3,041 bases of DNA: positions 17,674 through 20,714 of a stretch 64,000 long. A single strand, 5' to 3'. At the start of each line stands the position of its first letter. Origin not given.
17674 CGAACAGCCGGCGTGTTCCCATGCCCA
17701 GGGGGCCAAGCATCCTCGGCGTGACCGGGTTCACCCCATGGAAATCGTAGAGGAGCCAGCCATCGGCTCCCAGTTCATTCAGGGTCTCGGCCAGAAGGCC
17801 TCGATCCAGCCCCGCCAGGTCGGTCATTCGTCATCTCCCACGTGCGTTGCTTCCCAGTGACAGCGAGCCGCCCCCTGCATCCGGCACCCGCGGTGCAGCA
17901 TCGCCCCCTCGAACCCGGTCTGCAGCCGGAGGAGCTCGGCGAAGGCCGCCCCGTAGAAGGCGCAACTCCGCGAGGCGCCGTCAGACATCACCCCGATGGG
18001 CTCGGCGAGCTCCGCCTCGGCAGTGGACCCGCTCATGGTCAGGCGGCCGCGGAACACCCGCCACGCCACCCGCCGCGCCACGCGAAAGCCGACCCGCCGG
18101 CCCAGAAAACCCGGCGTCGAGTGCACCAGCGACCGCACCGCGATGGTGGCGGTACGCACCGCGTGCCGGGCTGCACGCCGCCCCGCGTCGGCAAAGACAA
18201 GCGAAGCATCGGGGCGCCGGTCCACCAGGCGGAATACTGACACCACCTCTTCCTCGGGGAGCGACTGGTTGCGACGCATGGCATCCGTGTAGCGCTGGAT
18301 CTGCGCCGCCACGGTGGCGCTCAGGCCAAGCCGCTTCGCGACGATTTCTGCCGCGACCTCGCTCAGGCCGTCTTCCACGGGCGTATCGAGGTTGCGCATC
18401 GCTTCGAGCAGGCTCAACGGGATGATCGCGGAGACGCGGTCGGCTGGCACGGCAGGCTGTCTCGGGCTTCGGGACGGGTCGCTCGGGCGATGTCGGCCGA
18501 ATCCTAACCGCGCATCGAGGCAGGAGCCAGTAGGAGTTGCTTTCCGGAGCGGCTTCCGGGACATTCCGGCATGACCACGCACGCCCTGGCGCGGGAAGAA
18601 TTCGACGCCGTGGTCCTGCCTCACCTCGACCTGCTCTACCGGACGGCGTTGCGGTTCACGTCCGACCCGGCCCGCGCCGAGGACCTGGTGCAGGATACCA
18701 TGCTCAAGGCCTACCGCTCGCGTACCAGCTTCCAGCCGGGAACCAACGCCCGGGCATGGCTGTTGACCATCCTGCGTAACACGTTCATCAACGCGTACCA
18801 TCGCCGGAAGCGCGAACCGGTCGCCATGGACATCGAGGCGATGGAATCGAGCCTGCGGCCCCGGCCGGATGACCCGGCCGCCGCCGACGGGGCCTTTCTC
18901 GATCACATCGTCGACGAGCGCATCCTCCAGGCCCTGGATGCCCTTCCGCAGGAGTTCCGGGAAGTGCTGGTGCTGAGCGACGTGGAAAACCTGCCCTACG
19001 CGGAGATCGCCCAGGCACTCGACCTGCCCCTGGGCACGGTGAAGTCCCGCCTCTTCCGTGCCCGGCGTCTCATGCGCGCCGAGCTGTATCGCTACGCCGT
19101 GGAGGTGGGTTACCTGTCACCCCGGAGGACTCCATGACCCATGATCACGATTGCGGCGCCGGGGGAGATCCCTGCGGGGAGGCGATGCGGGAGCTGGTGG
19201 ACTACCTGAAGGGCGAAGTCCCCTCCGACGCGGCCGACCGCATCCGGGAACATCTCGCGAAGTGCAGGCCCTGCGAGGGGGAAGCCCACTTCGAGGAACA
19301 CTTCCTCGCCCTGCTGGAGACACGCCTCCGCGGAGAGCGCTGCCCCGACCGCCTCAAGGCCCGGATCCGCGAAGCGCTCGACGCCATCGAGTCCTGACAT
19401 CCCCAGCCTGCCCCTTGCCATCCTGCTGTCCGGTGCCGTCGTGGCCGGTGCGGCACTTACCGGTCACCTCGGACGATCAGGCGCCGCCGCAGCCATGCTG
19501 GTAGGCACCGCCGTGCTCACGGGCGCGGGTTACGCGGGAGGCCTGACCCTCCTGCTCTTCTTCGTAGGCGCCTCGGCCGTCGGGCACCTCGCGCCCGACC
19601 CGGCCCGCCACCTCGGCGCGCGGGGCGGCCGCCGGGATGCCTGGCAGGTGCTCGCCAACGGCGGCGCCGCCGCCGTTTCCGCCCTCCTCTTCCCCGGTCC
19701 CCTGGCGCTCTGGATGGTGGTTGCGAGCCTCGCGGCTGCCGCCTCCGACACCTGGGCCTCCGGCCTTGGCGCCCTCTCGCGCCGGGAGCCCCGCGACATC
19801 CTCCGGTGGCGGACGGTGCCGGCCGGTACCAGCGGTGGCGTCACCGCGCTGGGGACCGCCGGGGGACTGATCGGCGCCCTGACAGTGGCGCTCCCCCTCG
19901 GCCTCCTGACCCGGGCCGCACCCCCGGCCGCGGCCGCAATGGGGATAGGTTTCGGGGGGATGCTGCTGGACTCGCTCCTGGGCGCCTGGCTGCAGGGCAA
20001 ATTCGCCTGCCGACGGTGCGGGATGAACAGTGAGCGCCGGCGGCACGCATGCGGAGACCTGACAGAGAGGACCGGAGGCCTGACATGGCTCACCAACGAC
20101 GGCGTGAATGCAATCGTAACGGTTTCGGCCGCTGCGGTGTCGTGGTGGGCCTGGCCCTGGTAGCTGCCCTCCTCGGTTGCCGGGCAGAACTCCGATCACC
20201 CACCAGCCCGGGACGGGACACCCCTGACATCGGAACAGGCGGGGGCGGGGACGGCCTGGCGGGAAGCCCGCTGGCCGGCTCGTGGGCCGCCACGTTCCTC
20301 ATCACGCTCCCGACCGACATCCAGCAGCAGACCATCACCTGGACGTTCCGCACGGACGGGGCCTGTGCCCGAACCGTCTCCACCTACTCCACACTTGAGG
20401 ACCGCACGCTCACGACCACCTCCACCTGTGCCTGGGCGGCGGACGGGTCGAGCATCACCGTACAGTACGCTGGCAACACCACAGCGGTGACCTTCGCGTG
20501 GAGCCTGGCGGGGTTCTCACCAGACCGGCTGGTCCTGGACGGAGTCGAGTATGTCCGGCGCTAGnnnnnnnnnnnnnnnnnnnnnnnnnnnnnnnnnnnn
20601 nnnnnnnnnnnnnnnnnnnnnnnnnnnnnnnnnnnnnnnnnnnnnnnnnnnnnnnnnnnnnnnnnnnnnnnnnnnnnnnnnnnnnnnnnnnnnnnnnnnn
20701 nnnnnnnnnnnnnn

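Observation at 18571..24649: Thiol-sensing ECF/ZAS pair followed without gaps by a coupled lipid/polyketide-like cassette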

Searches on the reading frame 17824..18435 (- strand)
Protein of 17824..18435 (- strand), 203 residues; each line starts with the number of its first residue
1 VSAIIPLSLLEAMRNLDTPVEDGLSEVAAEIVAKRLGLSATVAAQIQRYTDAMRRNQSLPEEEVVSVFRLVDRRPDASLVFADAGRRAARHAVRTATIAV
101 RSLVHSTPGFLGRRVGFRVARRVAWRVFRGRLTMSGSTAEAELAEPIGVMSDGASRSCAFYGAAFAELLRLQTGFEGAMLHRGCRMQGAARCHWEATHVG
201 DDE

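Call 59: search_protein_families(library=ncbifam, proteins=[window:17824-18435:-], max_evalue=0.00001)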
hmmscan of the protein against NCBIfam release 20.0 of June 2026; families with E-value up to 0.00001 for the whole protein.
window:17824-18435:- (203 aa): 1 family
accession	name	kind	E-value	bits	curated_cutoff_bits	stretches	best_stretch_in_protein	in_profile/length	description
TIGR02019.1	BchJ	equivalog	6.3e-06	26.2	74.3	1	56-195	41-187/188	bacteriochlorophyll 4-vinyl reductase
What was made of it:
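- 17824..18399 (-): Divergent conserved gene ('div208', about 192-203 aa). Weak V4R/BchJ-like small-molecule-binding protein; its start codon is uncertain (18399 or about 18435). TIGR02019 BchJ 26 bits, E 6e-6 (call 59).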

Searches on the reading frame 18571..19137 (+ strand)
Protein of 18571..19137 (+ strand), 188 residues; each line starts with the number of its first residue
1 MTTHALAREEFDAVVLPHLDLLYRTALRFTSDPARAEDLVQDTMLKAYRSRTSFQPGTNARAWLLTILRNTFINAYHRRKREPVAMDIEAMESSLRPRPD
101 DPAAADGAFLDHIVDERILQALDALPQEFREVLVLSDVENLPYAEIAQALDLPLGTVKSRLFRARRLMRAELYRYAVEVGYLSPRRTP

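Call 4: search_protein_families(library=pfam, proteins=[window:18571-19137:+], max_evalue=0.01)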
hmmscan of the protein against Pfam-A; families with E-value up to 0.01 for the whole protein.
window:18571-19137:+ (188 aa): 5 families
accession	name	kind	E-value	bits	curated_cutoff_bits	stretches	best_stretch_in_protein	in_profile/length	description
PF04542.20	Sigma70_r2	-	6.3e-20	71.2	24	1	17-81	4-70/71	Sigma-70 region 2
PF08281.18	Sigma70_r4_2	-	3e-18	65.6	25.7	1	116-167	2-53/54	Sigma-70, region 4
PF04545.22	Sigma70_r4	-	4.9e-13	48.8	24.1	1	121-169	1-49/50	Sigma-70, region 4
PF22029.2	PhyR_sigma2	-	6e-05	23.4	27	1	16-68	2-54/55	Sigma2 domain of PhyR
PF13412.12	HTH_24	-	0.0081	16.2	21.9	0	140-163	17-40/48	Winged helix-turn-helix DNA-binding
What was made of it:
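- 18571..19137 (+): ECF sigma factor, SigH/SigR-like. Sigma70_r2 and r4_2 domains (call 4).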

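Call 5: search_protein_families(library=ncbifam, proteins=[window:18571-19137:+], max_evalue=0.001)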
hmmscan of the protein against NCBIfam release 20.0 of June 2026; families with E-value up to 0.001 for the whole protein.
window:18571-19137:+ (188 aa): 88 families (the best 25 are shown)
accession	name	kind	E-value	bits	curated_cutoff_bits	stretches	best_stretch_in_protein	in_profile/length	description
TIGR02947.1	SigH_actino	hypoth_equivalog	3e-45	154.3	251.55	1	7-181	9-188/193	RNA polymerase sigma-70 factor, TIGR02947 family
NF009185.0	PRK12533.1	equivalog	2.4e-37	128.7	248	1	6-173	26-194/231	RNA polymerase sigma factor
NF007229.0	PRK09647.1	equivalog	3.2e-32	111.7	265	1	10-176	45-206/220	RNA polymerase sigma factor SigE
NF009198.0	PRK12546.1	equivalog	2.5e-31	108.8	270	1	14-169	12-158/188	RNA polymerase sigma factor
NF009164.0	PRK12511.1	equivalog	3.5e-31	108.1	185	1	15-170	10-157/182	RNA polymerase sigma factor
NF058625.1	sigma_PG0214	equivalog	5.6e-30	104.3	130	1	8-174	3-163/170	GFO_1088 family ECF-type sigma factor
NF008888.0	PRK11922.1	equivalog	1.1e-29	103.7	204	1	9-174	30-198/231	RNA polymerase sigma factor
TIGR02937.1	sigma70-ECF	superfamily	5.7e-29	100.9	42.9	1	10-171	2-164/165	sigma-70 family RNA polymerase sigma factor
NF007227.0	PRK09645.1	subfamily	6.8e-29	101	202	1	9-177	13-175/177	sigma-70 family RNA polymerase sigma factor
NF009166.1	PRK12513.1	equivalog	7.2e-29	100.9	206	1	10-176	23-190/193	RNA polymerase sigma factor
TIGR02950.1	SigM_subfam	subfamily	9.1e-29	100.3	147.95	1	18-170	9-156/159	RNA polymerase sigma factor, SigM family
TIGR02985.1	Sig70_bacteroi1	subfamily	1.8e-27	96.5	126.4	1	10-172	2-162/162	RNA polymerase sigma-70 factor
TIGR02983.1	SigE-fam_strep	subfamily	2.4e-27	95.8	141.55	1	7-172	4-158/162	SigE family RNA polymerase sigma factor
NF009192.0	PRK12540.1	equivalog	9.2e-27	93.8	307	1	23-175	19-162/182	RNA polymerase sigma factor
NF009199.0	PRK12547.1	subfamily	2e-25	89.3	219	1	9-169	6-157/184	RNA polymerase sigma factor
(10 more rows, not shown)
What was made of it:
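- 18571..19137 (+): Best NCBIfam hit is TIGR02947 SigH_actino, 154 bits, below its cut-off of 251 (call 5).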

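Call 55: find_related_loci(query=A3, collection=metagenome_contigs, flank=8000)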
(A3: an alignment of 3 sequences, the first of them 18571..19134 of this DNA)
Query A3 (188 aa) in metagenome_contigs; peptide patterns used: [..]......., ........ (x = any residue, [..] = any of these).
600 stretches matched a pattern (row limit reached: there are more); 417 encode a relative of the query (tblastn E <= 1e-3); the best 80 are kept; 80 distinct loci.
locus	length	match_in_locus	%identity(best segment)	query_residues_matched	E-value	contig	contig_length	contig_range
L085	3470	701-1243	67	5-185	9e-78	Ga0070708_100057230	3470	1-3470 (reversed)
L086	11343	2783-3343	65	1-187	2e-76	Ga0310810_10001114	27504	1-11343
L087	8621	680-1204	69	11-185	4e-76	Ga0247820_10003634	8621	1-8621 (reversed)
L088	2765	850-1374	69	11-185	4e-77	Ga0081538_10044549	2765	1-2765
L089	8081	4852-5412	65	1-187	2e-75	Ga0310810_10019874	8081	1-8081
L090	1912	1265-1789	67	11-185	8e-78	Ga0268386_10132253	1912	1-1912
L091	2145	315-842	68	11-186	2e-77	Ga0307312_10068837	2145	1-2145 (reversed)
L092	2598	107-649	66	5-185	2e-75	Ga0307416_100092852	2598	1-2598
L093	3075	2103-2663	63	1-187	2e-74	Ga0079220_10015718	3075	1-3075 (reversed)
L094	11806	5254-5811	62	1-186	1e-73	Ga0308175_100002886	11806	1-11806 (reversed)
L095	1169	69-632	64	1-188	6e-79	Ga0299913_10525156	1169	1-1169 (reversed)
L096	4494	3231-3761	65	11-187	6e-74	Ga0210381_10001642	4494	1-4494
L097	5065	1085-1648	61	1-188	3e-73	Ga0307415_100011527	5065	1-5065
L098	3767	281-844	63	1-188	1e-73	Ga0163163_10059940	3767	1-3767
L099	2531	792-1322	66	11-187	4e-74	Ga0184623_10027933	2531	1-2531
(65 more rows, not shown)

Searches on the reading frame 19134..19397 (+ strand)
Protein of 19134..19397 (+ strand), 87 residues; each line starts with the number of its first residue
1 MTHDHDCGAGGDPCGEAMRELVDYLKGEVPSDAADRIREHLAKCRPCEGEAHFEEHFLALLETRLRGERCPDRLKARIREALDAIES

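Call 4: search_protein_families(library=pfam, proteins=[window:19134-19397:+], max_evalue=0.01)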
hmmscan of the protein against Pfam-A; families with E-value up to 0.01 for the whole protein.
window:19134-19397:+ (87 aa): 1 family
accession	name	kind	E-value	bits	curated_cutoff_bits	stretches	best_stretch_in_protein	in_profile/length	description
PF13490.11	zf-HC2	-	1.2e-07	32.1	22.2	1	14-47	1-34/35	Putative zinc-finger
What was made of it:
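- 19134..19397 (+): Cytoplasmic ZAS anti-sigma factor, RsrA-like. zf-HC2 domain (call 4).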

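Call 5: search_protein_families(library=ncbifam, proteins=[window:19134-19397:+], max_evalue=0.001)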
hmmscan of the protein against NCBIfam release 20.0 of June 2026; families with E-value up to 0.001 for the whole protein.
window:19134-19397:+ (87 aa): 2 families
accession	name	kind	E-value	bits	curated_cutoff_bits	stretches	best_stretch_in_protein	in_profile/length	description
TIGR03988.1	antisig_RsrA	equivalog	1.2e-14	54.1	62.5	1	14-86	2-74/77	mycothiol system anti-sigma-R factor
NF052375.1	antisigma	equivalog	2.8e-05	24.2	100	1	21-84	2-64/217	anti-sigma factor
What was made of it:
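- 19134..19397 (+): TIGR03988 antisig_RsrA 54.1 bits against a cut-off of 62.5 (call 5).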

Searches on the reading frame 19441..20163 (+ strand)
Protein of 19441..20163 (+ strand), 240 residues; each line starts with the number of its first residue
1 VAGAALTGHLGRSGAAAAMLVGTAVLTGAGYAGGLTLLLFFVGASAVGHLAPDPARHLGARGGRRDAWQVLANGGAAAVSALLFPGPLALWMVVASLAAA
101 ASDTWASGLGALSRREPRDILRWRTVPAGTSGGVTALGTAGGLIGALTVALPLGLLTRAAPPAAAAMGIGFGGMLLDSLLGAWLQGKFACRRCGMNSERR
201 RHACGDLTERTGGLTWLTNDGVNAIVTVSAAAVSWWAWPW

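Call 4: search_protein_families(library=pfam, proteins=[window:19441-20163:+], max_evalue=0.01)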
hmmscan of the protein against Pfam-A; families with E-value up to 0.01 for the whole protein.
window:19441-20163:+ (240 aa): 1 family
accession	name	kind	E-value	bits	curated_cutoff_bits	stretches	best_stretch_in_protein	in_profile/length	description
PF01940.21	DUF92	-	2.4e-52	178.2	27.5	1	6-230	12-250/251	Integral membrane protein DUF92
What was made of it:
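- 19441..20163 (+): DUF92 integral membrane protein. Homology to relatives extends upstream to 19396, but no canonical start codon lies there. PF01940, E 2e-52 (call 4).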

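Call 5: search_protein_families(library=ncbifam, proteins=[window:19441-20163:+], max_evalue=0.001)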
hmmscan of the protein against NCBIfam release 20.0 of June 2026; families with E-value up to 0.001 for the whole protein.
window:19441-20163:+ (240 aa): 1 family
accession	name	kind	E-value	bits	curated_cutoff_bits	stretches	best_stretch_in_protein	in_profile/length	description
TIGR00297.1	TIGR00297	hypoth_equivalog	9e-26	91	205.85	1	8-187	22-210/237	TIGR00297 family protein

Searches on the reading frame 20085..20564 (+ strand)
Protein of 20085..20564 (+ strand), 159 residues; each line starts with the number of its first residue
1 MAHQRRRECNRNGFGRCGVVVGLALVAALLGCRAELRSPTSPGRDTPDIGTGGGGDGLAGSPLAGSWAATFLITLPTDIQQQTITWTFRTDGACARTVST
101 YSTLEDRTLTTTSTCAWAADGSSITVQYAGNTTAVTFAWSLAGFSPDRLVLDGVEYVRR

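Call 4: search_protein_families(library=pfam, proteins=[window:20085-20564:+], max_evalue=0.01)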
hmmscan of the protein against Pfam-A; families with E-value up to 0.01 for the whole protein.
window:20085-20564:+ (159 aa): 1 family
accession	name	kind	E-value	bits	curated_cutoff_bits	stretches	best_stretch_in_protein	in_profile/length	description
PF13648.12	Lipocalin_4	-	0.0023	19.2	22.4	1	64-141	2-82/89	Lipocalin-like domain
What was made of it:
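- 20085..20564 (+): Lipoprotein with an 8-stranded beta-barrel, lipocalin-like. The start is uncertain; the identical public protein starts at about 20142. Lipocalin_4 hit at E 0.002, sub-threshold (call 4).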

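Call 5: search_protein_families(library=ncbifam, proteins=[window:20085-20564:+], max_evalue=0.001)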
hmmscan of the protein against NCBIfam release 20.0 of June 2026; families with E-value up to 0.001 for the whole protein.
window:20085-20564:+ (159 aa): 0 families

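Call 88: find_homologous_proteins(query=window:20085-20561:+, max_evalue=0.001)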
Query window:20085-20561:+ (159 aa): 7 proteins with E <= 0.001 among 626 candidates.
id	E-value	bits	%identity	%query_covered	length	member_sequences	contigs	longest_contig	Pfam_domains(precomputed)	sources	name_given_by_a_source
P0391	5.1e-84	298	99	88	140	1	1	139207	-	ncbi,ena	-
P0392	1.8e-78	280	81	100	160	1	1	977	-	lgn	-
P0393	1.0e-76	274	81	100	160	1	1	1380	-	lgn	-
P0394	6.9e-68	246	82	88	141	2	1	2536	-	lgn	-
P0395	9.0e-60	219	73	88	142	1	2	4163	-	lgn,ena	-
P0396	1.7e-18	85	44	60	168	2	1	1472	-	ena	-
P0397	5.6e-14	70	41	77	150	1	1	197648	-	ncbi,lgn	-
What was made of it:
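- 20085..20564 (+): Only 7 homologues were found (call 88).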

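Call 94: predict_structure(alignment_id=A5)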
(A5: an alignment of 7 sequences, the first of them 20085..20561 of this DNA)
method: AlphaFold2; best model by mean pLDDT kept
length: 159 residues; sequences in the alignment: 7
mean_pLDDT: 73.6   pTM: 0.60
mean pLDDT of the five models: 73.6, 72.7, 71.9, 70.8, 70.7
residues with pLDDT >= 90: 77; 70-90: 20; 50-70: 8; < 50: 54
segments of 3 or more residues with pLDDT < 50: 1-4, 7-56
pLDDT, mean of each block of 10 residues (from residue 1): 44 40 43 39 40 48 93 96 97 96 96 94 90 90 80 92
secondary structure, 60 per line:
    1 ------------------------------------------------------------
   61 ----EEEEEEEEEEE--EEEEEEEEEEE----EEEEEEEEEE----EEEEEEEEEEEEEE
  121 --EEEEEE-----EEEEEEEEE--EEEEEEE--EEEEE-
elements in order: E65-75 E78-88 E93-102 E107-120 E123-128 E134-142 E145-151 E154-158

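Call 96: fold_search(model_id=the predicted structure, library=pdb)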
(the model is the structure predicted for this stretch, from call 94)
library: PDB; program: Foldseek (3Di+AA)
matches with E <= 10: 794; with E <= 0.001: 0
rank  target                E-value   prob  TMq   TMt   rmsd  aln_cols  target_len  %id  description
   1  6ubo_A                3.8e-03  1.00  0.40  0.40   5.0       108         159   11  Fluorogen Activating Protein Dib1 (released 2020-09-16)
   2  4ghb_B                3.8e-03  0.99  0.28  0.19   8.9       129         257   13  Crystal structure of a porin-like protein (BACUNI_01323) from Bacteroides uniformis ATCC 8492 at 2.32 A resolution (released 2012-08-29)
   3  8u2f_A                1.1e-02  1.00  0.42  0.47   8.1       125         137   10  Vibrio parahaemolyticus ToxS periplasmic domain (released 2024-09-11)
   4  3mbt                  1.4e-02  1.00  0.38  0.40   5.4       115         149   11  Structure of monomeric Blc from E. coli (released 2010-12-08)
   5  8alo_B                2.2e-02  1.00  0.48  0.51   4.7       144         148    6  Heterodimer formation of sensory domains of Vibrio cholerae regulators ToxR and ToxS (released 2023-09-13)
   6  2aco_A                2.3e-02  1.00  0.38  0.36   5.1       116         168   11  Xray structure of Blc dimer in complex with vaccenic acid (released 2006-08-01)
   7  2aco_B                2.5e-02  1.00  0.40  0.39   4.7       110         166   12  Xray structure of Blc dimer in complex with vaccenic acid (released 2006-08-01)
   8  1qwd_A                2.6e-02  1.00  0.38  0.37   5.1       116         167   11  CRYSTAL STRUCTURE OF A BACTERIAL LIPOCALIN, THE BLC GENE PRODUCT FROM E. COLI (released 2004-04-06)
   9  2fr2                  2.6e-02  0.85  0.27  0.26   8.9       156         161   15  Crystal Structure of Rv2717c from M. tuberculosis (released 2006-01-31)
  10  7qh3_A                3.1e-02  0.87  0.26  0.30  13.7       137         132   12  Crystal structure of the anti-sigma factor RsfG from Streptomyces tsukubaensis NRRL18488 (released 2022-12-21)
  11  1qwd_B                3.4e-02  1.00  0.39  0.37   4.9       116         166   11  CRYSTAL STRUCTURE OF A BACTERIAL LIPOCALIN, THE BLC GENE PRODUCT FROM E. COLI (released 2004-04-06)
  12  4xmh_A                4.0e-02  0.97  0.33  0.29   7.2       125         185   14  Crystal structure of nitrophorin 7 from Rhodnius prolixus at pH 7.8 complexed with Gly-Gly-Gly (released 2015-07-29)
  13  7l5k_A                4.2e-02  1.00  0.40  0.41   4.6       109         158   11  Crystal structure of the DiB-RM protein (released 2021-10-27)
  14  1euo                  4.4e-02  0.96  0.31  0.28   7.1       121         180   15  Crystal structure of nitrophorin 2 (prolixin-S) (released 2000-05-10)
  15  2a13                  4.4e-02  0.92  0.31  0.32   6.7       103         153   14  X-ray structure of protein from Arabidopsis thaliana AT1G79260 (released 2005-07-12)
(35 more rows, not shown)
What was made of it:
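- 20085..20564 (+): Foldseek hits are weak (E at or above 0.004) but mostly lipocalins such as Blc (calls 94, 96).
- Checked: The AF2 model shows an 8-stranded barrel with weak, lipocalin-dominated fold matches (calls 94, 96).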
